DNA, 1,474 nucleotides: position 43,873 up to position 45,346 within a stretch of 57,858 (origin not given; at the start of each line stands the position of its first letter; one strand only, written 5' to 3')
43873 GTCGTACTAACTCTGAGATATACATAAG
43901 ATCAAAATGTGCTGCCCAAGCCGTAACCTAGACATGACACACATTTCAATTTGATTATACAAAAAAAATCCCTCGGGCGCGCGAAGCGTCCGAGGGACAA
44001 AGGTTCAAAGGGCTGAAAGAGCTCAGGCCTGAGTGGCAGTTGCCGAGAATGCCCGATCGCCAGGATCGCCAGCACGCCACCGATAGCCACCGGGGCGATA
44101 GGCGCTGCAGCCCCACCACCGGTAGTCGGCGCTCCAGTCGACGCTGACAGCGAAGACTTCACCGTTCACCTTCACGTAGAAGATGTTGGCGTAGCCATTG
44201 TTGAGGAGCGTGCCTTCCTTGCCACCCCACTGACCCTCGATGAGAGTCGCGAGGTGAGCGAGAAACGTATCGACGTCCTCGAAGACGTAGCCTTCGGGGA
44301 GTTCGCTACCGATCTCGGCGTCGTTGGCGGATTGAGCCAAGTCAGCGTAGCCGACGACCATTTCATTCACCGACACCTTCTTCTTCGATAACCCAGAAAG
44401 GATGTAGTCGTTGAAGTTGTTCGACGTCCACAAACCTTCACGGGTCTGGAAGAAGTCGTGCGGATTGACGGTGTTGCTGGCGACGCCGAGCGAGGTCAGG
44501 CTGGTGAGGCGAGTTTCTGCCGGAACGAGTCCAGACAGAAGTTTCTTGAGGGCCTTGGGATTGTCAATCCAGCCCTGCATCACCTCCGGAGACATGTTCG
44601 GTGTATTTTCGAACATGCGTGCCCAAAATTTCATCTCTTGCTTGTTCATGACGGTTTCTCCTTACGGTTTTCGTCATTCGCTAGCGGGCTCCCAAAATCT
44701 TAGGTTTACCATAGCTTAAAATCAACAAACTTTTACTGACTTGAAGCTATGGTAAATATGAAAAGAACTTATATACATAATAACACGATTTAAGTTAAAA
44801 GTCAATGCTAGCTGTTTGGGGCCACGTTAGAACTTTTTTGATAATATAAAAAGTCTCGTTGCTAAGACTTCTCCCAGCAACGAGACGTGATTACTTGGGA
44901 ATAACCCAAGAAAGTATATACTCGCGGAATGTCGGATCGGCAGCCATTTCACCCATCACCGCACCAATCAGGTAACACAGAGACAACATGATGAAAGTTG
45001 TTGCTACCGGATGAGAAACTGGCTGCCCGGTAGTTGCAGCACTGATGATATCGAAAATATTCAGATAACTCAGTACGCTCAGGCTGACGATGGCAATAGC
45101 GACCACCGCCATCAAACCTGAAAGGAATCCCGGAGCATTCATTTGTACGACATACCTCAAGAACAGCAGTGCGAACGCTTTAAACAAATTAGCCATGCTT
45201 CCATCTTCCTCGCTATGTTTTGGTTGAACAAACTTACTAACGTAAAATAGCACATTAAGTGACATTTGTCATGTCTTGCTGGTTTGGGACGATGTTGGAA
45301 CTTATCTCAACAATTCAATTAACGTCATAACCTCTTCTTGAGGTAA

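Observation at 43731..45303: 1.55-kb compositionally foreign two-gene cassette bracketed by an 18/19-nt direct repeat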

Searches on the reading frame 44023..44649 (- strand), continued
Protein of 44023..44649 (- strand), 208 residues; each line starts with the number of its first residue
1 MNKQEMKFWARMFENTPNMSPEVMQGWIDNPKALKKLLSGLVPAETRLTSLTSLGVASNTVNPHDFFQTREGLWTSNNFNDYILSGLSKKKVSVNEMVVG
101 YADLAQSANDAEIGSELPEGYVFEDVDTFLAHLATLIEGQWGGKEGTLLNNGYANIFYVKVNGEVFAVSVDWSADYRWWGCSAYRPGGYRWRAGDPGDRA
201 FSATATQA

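Call 39: find_encoding_contigs(protein=P0053, flank=6000, max_places=2)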
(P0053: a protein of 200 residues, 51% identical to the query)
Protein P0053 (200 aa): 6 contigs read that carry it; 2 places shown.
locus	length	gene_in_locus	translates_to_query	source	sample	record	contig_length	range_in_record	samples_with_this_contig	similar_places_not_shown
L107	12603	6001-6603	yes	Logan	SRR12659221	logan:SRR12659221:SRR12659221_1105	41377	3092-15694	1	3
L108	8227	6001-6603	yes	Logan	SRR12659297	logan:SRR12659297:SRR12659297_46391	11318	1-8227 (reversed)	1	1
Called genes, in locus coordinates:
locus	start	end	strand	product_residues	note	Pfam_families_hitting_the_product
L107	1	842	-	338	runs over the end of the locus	-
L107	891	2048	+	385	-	-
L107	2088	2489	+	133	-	PF03073:TspO_MBR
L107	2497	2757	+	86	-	PF01541:GIY-YIG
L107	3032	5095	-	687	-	PF00890:FAD_binding_2 (weak), PF01134:GIDA, PF01266:DAO (faint), PF07992:Pyr_redox_2, PF12831:FAD_oxidored, PF00070:Pyr_redox, PF02852:Pyr_redox_dim, PF09335:VTT_dom, +3 more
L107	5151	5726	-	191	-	-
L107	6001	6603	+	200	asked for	-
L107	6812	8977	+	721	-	PF00009:GTP_EFTU, PF03144:GTP_EFTU_D2, PF22042:EF-G_D2, PF14492:EFG_III, PF16658:RF3_C, PF03764:EFG_IV, PF00679:EFG_C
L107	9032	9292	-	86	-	-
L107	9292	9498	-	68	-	-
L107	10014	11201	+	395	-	PF00009:GTP_EFTU, PF03144:GTP_EFTU_D2, PF03143:GTP_EFTU_D3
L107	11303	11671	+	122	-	PF00338:Ribosomal_S10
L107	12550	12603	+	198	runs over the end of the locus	PF00297:Ribosomal_L3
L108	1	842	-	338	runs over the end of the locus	-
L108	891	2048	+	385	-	-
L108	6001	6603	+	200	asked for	-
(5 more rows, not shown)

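Call 44: predict_structure(alignment_id=A3)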
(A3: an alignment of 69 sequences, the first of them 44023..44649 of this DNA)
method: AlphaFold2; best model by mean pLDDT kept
length: 208 residues; sequences in the alignment: 69
mean_pLDDT: 92.0   pTM: 0.80
mean pLDDT of the five models: 92.0, 91.6, 91.1, 91.2, 89.7
residues with pLDDT >= 90: 151; 70-90: 49; 50-70: 7; < 50: 1
segments of 3 or more residues with pLDDT < 50: none
pLDDT, mean of each block of 10 residues (from residue 1): 77 84 87 76 82 97 94 97 91 97 97 97 97 98 97 97 97 97 96 93 83
secondary structure, 60 per line:
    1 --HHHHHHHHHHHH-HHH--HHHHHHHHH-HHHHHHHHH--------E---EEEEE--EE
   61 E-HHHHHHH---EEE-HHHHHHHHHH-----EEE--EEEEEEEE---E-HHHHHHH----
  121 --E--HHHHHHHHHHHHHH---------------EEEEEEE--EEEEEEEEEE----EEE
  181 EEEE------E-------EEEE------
elements in order: H3-14 H21-29 H31-39 E52-56 E59-61 H63-69 E73-75 H77-86 E92-94 E97-104 H110-116 H126-139 E155-161 E164-173 E178-184 E199-202

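Call 48: fold_search(model_id=the predicted structure, library=pdb)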
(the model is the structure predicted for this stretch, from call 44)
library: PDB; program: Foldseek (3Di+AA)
matches with E <= 10: 510; with E <= 0.001: 0
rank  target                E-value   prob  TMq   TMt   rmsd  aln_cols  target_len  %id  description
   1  6c0f_I                9.3e-02  0.08  0.16  0.13  18.3       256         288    9  Yeast nucleolar pre-60S ribosomal subunit (state 2) (released 2018-03-14)
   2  8gol_B                1.4e-01  0.15  0.13  0.08  11.4        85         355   18  crystal structure of SulE (released 2023-08-02)
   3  4ndj                  1.4e-01  0.06  0.12  0.10  17.1       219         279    9  Crystal Structure of a computational designed engrailed homeodomain variant fused with YFP (released 2014-11-05)
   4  9v1l_lf               1.5e-01  0.07  0.09  0.12  15.3       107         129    9  Cryo- EM structure of large subunit (LSU) of 75S ribosome with P- tRNA from Entamoeba histolytica (released 2025-10-15)
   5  9v21_lf               1.6e-01  0.06  0.09  0.12  15.2       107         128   11  Cryo- EM structure of 75S ribosome with P- tRNA from Entamoeba histolytica (released 2025-10-08)
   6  4ttw                  1.6e-01  0.06  0.16  0.20  13.4       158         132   11  N-terminal domain of C. Reinhardtii SAS-6 homolog bld12p K105C F145C (NN18) (released 2015-07-01)
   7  5ja8_E                2.9e-01  0.41  0.25  0.42   8.4       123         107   12  Crystal structure of the HigB2 toxin in complex with Nb2 (released 2017-04-05)
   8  9v1i_lf               2.9e-01  0.06  0.10  0.13  14.9       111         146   14  Cryo- EM structure of ribosomal large subunit (LSU) from Entamoeba histolytica at 2.8 angstrom resolution (released 2025-10-08)
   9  8ivn_A                3.1e-01  0.10  0.10  0.07  12.4        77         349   14  crystal structure of SulE mutant (released 2023-08-02)
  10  7y0l_A                3.3e-01  0.09  0.11  0.07  12.6        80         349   14  SulE-S209A (released 2023-08-02)
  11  4u2i_B                3.3e-01  0.04  0.15  0.19  12.4       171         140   12  N-terminal domain of C. Rheinhardtii SAS-6 homolog bld12p Q93E G94D K146R Q147R (NN23) (released 2015-07-29)
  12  1h4u                  3.5e-01  0.02  0.11  0.09  14.7       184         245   11  Domain G2 of mouse nidogen-1 (released 2001-06-28)
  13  4tpz_D                4.0e-01  0.03  0.14  0.18  13.8       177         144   12  N-terminal domain of C. Reinhardtii SAS-6 homolog bld12p F145W (NN2) (released 2015-06-24)
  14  8ive_A                4.3e-01  0.09  0.11  0.07  12.7        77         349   14  crystal structure of SulE mutant (released 2023-08-02)
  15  1qlw_A                5.2e-01  0.11  0.13  0.09  10.0        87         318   11  The Atomic Resolution Structure of a Novel Bacterial Esterase (released 2000-02-10)
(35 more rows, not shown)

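Call 54: fold_search(model_id=the predicted structure, library=viral)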
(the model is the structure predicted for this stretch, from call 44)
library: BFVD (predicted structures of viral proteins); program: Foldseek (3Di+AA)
matches with E <= 10: 394; with E <= 0.001: 0
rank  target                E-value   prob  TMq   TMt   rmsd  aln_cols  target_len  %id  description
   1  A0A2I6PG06            1.6e-01  0.33  0.17  0.41   7.1        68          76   19  (no name in the UniProt tables at hand)
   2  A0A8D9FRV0            2.1e-01  0.47  0.15  0.18   7.6        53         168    9  UVR domain-containing protein [uncultured marine phage]
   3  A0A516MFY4            2.2e-01  0.18  0.21  0.28  12.0       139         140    7  (no name in the UniProt tables at hand)
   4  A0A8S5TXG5            2.2e-01  0.18  0.15  0.19  12.9        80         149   11  Thoeris anti-defense 2-like domain-containing protein [Siphoviridae sp. ctvBz3]
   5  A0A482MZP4            3.1e-01  0.10  0.16  0.29  15.1        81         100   12  DUF7254 domain-containing protein [Escherichia phage vB_EcoM_KWBSE43-6]
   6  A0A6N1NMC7            3.1e-01  0.02  0.12  0.12  23.2       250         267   12  Uncharacterized protein [Tupanvirus deep ocean]
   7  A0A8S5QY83            4.5e-01  0.05  0.13  0.11  15.0       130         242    9  Minor capsid protein [Siphoviridae sp. ctg6Y13]
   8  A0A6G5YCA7            5.1e-01  0.18  0.17  0.37   7.8        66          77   14  (no name in the UniProt tables at hand)
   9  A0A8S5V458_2          5.5e-01  0.03  0.15  0.05  20.4       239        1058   13  PolyVal ADP-Ribosyltransferase [Myoviridae sp. ct8iP21]
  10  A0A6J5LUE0            5.5e-01  0.01  0.10  0.12  19.2       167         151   11  Uncharacterized protein [uncultured Caudovirales phage]
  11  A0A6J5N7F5            6.6e-01  0.02  0.12  0.15  17.2       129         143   12  Phage major tail protein TP901-1 [uncultured Caudovirales phage]
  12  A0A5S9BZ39            7.1e-01  0.07  0.18  0.23  12.4       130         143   10  Uncharacterized protein [Tenacibaculum phage PTm1]
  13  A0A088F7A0            8.0e-01  0.02  0.12  0.14  14.8       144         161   10  (no name in the UniProt tables at hand)
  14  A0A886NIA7            8.5e-01  0.04  0.09  0.11  14.7       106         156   13  (no name in the UniProt tables at hand)
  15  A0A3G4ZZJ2            9.1e-01  0.15  0.16  0.21   6.7        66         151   12  Uncharacterized protein [Edafosvirus sp.]
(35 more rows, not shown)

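Call 78: find_homologous_proteins(query=L013:1181-1531:-, max_evalue=1e-10)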
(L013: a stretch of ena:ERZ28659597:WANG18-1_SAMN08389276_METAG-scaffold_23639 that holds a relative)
Query L013:1181-1531:- (116 aa): 201 proteins with E <= 1e-10 among 205 candidates; the best 120 are listed.
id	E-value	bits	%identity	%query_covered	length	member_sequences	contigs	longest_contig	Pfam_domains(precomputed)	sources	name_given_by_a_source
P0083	3.6e-70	251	100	100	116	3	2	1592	PF22296.3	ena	-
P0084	4.5e-63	228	92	97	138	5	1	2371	PF22296.3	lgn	-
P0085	2.4e-61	223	89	97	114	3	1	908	PF22296.3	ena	-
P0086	8.6e-60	218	89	96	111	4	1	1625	PF22296.3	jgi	-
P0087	7.2e-59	215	84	100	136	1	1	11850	PF22296.3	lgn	-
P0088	4.4e-58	212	87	95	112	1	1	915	PF22296.3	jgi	jgi:hypothetical protein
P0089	1.0e-57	211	86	96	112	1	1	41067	PF22296.3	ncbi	-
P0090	4.0e-57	209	83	97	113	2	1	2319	PF22296.3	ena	-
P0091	4.4e-57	209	83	97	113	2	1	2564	PF22296.3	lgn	-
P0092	7.6e-57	208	79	99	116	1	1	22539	PF22296.3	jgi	jgi:hypothetical protein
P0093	3.8e-56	206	90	89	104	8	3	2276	PF22296.3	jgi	-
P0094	6.7e-56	205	82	97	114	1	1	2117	PF22296.3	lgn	-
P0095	1.3e-55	204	86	91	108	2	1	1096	PF22296.3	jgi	jgi:hypothetical protein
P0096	1.5e-55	204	78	99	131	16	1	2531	PF22296.3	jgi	jgi:hypothetical protein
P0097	2.3e-55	204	78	100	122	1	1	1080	PF22296.3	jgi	jgi:hypothetical protein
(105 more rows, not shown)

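Call 80: find_encoding_contigs(protein=P0084, flank=5000, max_places=3)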
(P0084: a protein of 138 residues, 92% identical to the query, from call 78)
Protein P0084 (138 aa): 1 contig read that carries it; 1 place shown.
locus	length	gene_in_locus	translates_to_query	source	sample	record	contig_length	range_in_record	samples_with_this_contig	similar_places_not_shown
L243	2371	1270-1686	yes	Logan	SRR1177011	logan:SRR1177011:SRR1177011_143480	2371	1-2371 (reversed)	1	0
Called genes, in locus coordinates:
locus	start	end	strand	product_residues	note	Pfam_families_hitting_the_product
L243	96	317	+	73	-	PF12844:HTH_19, PF13413:HTH_25 (weak), PF13560:HTH_31, PF01381:HTH_3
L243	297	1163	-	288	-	PF00078:RVT_1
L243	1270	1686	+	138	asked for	PF22296:bAvd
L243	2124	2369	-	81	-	?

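Call 81: find_encoding_contigs(protein=P0089, flank=8000, max_places=2)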
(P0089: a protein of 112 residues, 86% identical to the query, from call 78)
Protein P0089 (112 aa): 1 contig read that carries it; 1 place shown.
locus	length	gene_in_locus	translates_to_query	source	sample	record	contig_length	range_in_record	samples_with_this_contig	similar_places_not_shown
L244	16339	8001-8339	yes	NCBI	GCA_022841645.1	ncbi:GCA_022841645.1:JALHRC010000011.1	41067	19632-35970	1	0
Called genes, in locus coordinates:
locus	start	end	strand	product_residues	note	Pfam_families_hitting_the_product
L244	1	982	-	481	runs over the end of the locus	PF00932:LTD, PF00801:PKD, PF18911:PKD_4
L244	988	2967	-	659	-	PF01935:DUF87 (faint), PF10412:TrwB_AAD_bind, PF12696:TraG-D_C (weak)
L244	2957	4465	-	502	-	PF00768:Peptidase_S11, PF13354:Beta-lactamase2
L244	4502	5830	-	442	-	PF13200:DUF4015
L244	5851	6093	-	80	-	-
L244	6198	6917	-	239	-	PF00590:TP_methylase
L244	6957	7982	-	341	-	PF00078:RVT_1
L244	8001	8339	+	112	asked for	PF22296:bAvd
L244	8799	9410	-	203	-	-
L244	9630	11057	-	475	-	PF01225:Mur_ligase, PF08245:Mur_ligase_M, PF02875:Mur_ligase_C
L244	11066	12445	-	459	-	PF21799:MurD-like_N (faint), PF08245:Mur_ligase_M, PF02875:Mur_ligase_C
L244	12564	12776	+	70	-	-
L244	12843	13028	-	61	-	-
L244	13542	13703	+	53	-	PF06772:LtrA (weak)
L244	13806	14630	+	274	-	PF06772:LtrA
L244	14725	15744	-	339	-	PF02412:TSP_3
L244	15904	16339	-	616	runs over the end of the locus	PF10101:DUF2339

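Call 90: search_solved_structures(query=A3, max_evalue=10)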
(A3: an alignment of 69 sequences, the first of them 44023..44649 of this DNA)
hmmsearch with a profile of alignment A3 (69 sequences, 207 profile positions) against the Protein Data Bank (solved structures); distinct sequences matched with E-value up to 10: 3.
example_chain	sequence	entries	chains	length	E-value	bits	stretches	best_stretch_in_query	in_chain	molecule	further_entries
5lqx_V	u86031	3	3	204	0.46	13.2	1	1-114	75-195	ATP synthase subunit b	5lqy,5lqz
3euh_A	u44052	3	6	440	0.69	12.6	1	111-144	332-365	Chromosome partition protein mukF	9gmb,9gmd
3rpu_A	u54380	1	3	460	0.75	12.5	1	111-144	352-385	Chromosome partition protein mukF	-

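Call 91: search_protein_families(library=pfam, alignment_id=A3, max_evalue=0.01)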
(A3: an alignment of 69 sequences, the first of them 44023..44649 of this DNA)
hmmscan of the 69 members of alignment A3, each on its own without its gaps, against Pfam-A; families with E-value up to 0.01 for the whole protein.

A. member 1, window:44023-44649:- (208 aa): 0 families

B. families by the number of members that match (of 69 scanned): 2 families
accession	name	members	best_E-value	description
PF00641.23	Zn_ribbon_RanBP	1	0.0061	Zn-finger in Ran binding protein and others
PF20629.2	GD_AH_C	1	0.0096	D-galactarate/Altronate dehydratase, C-terminal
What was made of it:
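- On DGR target (variable protein): No Pfam or PDB sequence hit was found for 69 family members (calls 90, 91).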

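Call 93: search_protein_representatives(alignment_id=A3)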
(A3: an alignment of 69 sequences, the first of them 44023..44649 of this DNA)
Query: 69 sequences, 207 profile positions. Proteins with E-value up to 0.001 (for the whole library): 3445; up to 1e-10: 1952; up to 1e-30: 335. The best 150 are listed.
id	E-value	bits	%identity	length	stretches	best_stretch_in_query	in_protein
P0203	1.1e-113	394.2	-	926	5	43-204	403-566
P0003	6.6e-103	359.0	-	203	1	1-207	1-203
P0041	6.2e-82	290.5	-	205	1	1-206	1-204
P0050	9.1e-78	276.9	-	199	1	15-206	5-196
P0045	8.5e-77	273.7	-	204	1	1-206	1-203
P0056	1.9e-68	246.4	-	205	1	10-207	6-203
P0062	6.5e-65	234.9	-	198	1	1-206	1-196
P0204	5.8e-64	231.8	-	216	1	2-205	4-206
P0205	1.3e-62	227.4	-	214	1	3-205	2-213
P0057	4.5e-62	225.6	-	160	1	50-207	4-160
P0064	7.1e-62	224.9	-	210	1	2-205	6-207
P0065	1.2e-60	220.9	-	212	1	28-206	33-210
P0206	3.3e-60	219.5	-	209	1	2-207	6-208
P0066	3.9e-60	219.3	-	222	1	10-205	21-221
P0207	9.5e-60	218.0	-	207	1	11-204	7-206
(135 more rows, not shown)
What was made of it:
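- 44023..44649 (-): DGR variable protein gene (208 aa), GC 0.571. A profile search finds 3445 representative clusters (call 93).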

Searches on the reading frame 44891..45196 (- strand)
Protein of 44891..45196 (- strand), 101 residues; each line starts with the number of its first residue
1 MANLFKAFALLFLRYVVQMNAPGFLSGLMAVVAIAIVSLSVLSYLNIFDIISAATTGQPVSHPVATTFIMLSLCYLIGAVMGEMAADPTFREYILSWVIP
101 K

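Call 6: search_protein_families(library=pfam, proteins=[window:44891-45196:-], max_evalue=0.1)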
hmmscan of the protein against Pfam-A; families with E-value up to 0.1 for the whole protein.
window:44891-45196:- (101 aa): 0 families

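Call 12: search_protein_families(library=ncbifam, proteins=[window:44891-45196:-], max_evalue=1)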
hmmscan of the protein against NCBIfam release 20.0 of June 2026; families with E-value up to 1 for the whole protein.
window:44891-45196:- (101 aa): 0 families

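Call 13: search_protein_families(library=phrogs, proteins=[window:44891-45196:-], max_evalue=1)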
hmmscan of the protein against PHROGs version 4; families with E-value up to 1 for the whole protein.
window:44891-45196:- (101 aa): 1 family
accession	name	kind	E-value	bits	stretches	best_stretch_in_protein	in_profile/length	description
phrog_21128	-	unknown function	0.074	14.3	1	36-93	3-61/65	-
